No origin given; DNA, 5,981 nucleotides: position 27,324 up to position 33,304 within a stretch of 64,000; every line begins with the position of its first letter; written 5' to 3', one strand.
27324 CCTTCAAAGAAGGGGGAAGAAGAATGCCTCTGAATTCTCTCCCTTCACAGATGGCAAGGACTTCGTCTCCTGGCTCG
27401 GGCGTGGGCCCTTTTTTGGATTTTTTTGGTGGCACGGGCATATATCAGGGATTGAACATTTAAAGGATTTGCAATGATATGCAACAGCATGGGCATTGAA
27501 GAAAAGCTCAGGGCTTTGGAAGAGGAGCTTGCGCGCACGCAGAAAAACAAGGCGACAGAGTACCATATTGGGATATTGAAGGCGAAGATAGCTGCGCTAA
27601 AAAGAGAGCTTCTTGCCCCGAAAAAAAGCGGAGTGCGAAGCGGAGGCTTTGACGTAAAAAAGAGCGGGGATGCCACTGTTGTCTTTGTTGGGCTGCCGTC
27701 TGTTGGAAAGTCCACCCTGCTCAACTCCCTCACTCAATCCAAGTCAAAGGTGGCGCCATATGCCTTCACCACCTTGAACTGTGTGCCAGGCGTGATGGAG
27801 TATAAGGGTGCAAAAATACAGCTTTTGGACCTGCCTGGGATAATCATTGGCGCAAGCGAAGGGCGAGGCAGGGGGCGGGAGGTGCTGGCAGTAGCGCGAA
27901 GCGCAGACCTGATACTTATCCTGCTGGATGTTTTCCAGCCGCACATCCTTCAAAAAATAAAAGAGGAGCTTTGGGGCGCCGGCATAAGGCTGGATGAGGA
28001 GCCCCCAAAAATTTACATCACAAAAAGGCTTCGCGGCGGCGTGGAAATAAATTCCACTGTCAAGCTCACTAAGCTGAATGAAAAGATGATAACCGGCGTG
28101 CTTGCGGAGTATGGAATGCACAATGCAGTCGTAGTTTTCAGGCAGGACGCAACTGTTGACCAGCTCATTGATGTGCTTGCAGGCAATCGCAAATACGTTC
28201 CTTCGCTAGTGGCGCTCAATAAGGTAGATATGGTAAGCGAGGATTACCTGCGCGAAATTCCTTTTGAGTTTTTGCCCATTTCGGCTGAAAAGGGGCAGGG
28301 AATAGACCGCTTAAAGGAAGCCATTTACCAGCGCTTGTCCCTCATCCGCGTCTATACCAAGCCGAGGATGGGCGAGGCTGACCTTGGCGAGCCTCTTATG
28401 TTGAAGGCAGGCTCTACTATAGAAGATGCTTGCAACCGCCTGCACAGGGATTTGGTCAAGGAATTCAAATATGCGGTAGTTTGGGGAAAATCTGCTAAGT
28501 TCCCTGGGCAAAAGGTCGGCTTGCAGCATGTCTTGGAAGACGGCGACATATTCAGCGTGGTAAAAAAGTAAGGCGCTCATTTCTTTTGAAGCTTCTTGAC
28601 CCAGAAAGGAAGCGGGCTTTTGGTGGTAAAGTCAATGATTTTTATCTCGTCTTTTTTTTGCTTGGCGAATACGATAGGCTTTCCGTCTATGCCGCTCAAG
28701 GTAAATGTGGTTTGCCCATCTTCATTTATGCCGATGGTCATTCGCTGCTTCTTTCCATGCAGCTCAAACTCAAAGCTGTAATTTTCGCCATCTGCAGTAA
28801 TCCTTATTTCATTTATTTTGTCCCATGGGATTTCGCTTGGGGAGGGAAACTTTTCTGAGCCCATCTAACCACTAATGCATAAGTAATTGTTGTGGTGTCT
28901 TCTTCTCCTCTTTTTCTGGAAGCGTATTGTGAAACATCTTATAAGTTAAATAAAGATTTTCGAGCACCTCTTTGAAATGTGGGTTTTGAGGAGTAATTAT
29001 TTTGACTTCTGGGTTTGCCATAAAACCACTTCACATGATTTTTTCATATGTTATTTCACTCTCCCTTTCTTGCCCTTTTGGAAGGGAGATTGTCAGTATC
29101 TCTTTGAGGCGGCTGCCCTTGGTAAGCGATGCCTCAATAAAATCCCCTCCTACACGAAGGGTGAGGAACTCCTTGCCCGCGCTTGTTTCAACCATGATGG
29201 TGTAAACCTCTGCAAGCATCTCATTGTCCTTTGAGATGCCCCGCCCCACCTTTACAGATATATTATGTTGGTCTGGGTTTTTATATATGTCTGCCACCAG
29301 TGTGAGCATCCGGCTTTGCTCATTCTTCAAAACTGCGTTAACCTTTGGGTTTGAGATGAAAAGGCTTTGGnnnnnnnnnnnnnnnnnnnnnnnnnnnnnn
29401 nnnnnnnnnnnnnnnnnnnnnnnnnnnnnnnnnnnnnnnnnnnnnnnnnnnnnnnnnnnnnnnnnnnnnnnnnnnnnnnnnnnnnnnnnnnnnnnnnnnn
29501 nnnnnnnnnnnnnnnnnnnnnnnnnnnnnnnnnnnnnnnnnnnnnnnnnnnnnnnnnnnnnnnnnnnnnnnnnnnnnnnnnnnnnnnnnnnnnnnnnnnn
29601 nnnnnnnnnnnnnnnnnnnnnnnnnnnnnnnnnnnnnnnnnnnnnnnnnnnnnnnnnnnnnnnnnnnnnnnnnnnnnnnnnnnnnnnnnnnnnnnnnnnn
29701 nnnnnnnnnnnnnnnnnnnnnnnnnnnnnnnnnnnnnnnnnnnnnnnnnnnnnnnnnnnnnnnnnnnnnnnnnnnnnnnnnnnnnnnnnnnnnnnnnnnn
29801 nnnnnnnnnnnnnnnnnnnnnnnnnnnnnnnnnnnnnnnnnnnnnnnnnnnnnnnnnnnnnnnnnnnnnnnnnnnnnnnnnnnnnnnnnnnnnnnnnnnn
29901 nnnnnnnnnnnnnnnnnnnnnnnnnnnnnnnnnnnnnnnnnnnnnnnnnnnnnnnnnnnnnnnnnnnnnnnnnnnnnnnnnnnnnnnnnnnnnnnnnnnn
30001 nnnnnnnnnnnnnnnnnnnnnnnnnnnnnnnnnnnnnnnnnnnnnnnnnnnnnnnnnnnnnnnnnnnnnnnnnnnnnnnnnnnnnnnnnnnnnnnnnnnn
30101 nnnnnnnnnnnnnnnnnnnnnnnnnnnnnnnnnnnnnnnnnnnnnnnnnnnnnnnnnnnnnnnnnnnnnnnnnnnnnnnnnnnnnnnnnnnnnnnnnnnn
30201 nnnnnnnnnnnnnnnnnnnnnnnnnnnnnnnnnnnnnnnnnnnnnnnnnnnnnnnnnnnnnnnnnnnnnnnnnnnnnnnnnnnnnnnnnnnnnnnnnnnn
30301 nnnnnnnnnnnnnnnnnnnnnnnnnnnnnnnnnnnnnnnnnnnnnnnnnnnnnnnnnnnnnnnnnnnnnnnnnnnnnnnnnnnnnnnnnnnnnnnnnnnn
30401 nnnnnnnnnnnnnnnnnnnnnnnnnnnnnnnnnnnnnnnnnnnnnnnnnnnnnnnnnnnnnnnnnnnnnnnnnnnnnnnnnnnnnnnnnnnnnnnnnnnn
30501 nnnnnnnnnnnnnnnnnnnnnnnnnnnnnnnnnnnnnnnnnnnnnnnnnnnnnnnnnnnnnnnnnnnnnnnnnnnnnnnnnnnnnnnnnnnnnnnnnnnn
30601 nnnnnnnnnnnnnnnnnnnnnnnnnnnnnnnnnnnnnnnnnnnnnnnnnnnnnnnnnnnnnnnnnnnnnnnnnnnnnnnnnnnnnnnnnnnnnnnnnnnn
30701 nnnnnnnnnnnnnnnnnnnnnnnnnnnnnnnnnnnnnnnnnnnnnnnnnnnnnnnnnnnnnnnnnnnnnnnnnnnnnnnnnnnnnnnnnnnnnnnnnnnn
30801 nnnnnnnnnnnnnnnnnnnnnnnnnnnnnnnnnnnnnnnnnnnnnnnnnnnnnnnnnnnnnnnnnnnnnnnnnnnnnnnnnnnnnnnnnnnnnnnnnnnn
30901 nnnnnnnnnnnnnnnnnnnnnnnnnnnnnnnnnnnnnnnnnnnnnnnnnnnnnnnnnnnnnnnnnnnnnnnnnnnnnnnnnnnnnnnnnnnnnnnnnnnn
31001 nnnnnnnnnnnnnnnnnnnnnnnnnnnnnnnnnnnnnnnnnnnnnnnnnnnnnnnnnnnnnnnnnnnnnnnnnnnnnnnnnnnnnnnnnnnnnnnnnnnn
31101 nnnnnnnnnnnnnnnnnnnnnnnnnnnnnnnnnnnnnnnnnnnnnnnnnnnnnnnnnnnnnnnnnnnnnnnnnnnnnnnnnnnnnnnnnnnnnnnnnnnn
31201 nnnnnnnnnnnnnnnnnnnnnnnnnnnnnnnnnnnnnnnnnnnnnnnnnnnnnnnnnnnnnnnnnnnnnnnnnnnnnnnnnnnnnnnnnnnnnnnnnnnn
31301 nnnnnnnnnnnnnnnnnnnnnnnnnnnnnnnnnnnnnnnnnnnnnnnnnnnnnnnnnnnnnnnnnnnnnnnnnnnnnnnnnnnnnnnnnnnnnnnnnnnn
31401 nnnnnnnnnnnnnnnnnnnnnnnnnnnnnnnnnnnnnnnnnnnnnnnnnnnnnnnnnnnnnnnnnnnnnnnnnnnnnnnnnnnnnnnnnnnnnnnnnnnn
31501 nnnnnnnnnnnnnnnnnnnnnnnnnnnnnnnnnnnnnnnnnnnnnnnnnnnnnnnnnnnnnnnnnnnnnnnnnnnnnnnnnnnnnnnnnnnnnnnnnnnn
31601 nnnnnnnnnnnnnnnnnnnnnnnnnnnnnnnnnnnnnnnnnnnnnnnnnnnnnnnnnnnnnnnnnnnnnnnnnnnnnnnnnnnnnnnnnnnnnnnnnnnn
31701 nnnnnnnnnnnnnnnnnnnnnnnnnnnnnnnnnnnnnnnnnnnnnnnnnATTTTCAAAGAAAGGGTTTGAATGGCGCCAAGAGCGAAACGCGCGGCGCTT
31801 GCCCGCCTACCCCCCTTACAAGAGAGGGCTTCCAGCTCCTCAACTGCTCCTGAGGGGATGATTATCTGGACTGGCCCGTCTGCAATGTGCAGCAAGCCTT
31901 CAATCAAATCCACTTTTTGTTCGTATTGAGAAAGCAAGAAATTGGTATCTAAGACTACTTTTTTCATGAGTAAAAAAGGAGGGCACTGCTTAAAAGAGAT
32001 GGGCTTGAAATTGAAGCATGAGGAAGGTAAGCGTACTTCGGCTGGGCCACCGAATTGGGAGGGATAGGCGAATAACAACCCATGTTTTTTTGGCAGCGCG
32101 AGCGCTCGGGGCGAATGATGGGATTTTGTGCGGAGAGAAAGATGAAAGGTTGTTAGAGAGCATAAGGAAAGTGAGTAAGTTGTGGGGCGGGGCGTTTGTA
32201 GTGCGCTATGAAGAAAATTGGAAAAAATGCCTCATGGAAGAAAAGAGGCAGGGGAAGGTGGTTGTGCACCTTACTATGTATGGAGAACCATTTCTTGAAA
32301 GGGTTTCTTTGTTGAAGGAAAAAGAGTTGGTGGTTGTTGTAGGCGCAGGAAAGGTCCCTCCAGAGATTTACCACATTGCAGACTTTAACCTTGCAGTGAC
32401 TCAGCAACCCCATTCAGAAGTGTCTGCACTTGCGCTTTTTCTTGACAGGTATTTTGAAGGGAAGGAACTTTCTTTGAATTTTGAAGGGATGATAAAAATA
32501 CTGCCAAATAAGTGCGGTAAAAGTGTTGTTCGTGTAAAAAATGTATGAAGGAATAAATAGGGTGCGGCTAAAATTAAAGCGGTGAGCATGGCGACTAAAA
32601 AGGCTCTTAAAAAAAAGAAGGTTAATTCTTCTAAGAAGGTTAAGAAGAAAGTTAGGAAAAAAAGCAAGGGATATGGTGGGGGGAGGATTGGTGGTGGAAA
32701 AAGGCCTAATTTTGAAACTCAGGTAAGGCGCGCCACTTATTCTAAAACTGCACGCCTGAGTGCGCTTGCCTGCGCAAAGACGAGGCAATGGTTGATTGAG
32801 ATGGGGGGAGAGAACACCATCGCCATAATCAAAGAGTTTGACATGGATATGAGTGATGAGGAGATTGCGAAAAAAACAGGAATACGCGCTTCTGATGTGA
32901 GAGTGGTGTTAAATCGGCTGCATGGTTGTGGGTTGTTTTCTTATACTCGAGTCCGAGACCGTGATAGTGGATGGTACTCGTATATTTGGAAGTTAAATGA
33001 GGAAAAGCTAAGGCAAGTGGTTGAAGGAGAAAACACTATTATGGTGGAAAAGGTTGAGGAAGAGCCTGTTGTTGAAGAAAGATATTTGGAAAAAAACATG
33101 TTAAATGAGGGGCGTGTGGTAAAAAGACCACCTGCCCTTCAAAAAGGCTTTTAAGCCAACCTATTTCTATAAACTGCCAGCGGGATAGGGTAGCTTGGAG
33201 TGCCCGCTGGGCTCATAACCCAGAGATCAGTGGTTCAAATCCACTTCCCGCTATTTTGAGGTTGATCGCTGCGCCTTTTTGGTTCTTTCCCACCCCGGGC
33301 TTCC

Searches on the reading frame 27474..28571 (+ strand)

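Call 60: search_protein_families(library=pfam, proteins=[window:27474-28571:+], max_evalue=0.001)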
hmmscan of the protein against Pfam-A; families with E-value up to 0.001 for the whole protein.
window:27474-28571:+ (365 aa): 8 families
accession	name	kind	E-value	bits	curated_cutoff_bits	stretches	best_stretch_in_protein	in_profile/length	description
PF16897.10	MMR_HSR1_Xtn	-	1.3e-34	118.8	35.2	1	187-290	1-106/106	C-terminal region of MMR_HSR1 domain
PF01926.29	MMR_HSR1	-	5.8e-25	88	21.9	1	68-174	1-103/113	50S ribosome-binding GTPase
PF02824.27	TGS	-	9.2e-18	64.5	22.2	1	291-364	1-60/60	TGS domain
PF02421.24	FeoB_N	-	4.5e-13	49.5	27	1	68-123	2-57/156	Ferrous iron transport protein B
PF03193.22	RsgA_GTPase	-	3.4e-06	27.4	30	0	66-90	106-130/174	RsgA GTPase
PF00350.29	Dynamin_N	-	5.9e-05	23.6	27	0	69-90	1-22/168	Dynamin family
PF09439.16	SRPRB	-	0.00022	21.1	25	1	67-122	4-55/178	Signal recognition particle receptor beta subunit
PF00009.33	GTP_EFTU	-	0.00062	19.8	26.5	0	239-262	119-142/188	Elongation factor Tu GTP binding domain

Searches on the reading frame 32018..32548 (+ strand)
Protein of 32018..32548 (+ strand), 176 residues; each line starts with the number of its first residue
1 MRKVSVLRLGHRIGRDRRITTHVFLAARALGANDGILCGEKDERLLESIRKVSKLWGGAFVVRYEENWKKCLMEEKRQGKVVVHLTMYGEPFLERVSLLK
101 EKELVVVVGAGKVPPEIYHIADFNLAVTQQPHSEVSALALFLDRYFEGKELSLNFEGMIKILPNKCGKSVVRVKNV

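Call 78: search_protein_families(library=pfam, proteins=[window:32018-32548:+], max_evalue=0.001)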
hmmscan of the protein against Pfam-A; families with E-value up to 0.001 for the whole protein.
window:32018-32548:+ (176 aa): 1 family
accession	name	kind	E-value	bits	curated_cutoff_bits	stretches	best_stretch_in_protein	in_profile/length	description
PF01994.21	Trm56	-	3.7e-41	140.2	25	1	56-171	1-119/119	tRNA ribose 2'-O-methyltransferase, aTrm56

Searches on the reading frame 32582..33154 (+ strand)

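Call 78: search_protein_families(library=pfam, proteins=[window:32582-33154:+], max_evalue=0.001)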
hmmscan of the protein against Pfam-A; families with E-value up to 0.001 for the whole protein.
window:32582-33154:+ (190 aa): 1 family
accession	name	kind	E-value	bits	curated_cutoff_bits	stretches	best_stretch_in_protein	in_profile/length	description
PF02002.24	TFIIE_alpha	-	1.4e-15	57.5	22.9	1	76-161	12-99/105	TFIIE alpha subunit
